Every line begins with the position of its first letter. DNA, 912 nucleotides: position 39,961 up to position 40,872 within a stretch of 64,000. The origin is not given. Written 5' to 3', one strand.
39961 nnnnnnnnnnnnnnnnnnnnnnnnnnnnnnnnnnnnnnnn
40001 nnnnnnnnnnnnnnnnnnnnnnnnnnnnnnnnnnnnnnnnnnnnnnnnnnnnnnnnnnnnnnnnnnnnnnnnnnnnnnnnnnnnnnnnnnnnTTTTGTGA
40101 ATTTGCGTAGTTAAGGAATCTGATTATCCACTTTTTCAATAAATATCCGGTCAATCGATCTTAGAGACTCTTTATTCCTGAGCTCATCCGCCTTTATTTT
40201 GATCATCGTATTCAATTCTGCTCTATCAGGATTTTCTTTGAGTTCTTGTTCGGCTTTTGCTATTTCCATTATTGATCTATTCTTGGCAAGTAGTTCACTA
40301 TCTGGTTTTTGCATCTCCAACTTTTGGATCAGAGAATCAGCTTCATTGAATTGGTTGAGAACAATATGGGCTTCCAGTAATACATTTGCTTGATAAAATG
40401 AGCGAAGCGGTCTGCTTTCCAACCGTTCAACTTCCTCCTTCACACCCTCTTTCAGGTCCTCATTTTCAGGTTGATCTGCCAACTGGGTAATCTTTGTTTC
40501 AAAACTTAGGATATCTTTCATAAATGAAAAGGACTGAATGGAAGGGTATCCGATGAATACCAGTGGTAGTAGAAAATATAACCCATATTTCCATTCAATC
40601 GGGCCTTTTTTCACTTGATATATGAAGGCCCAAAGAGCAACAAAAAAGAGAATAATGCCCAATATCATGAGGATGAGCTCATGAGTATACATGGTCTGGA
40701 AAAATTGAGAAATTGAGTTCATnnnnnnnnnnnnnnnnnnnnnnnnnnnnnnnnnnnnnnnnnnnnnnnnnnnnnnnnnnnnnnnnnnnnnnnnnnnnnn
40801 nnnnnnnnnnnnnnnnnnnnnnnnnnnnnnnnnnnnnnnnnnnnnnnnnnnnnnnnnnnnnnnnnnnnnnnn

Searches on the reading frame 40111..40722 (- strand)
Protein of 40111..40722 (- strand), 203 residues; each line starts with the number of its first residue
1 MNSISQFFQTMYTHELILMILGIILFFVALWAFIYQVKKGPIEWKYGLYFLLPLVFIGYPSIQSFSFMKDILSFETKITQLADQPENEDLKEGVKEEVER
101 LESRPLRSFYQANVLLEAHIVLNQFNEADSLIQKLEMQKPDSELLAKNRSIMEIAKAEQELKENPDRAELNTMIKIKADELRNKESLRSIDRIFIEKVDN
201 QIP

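Call 6: search_protein_families(library=pfam, proteins=[window:40111-40722:-], max_evalue=0.01)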
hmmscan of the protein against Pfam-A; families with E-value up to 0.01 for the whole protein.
window:40111-40722:- (203 aa): 0 families

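Call 66: search_protein_families(library=pfam, proteins=[window:40111-40722:-], max_evalue=0.01)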
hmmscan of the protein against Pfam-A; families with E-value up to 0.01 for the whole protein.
window:40111-40722:- (203 aa): 0 families

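Call 68: search_protein_families(library=ncbifam, proteins=[window:40111-40722:-], max_evalue=0.01)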
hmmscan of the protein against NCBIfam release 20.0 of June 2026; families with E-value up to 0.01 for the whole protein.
window:40111-40722:- (203 aa): 0 families
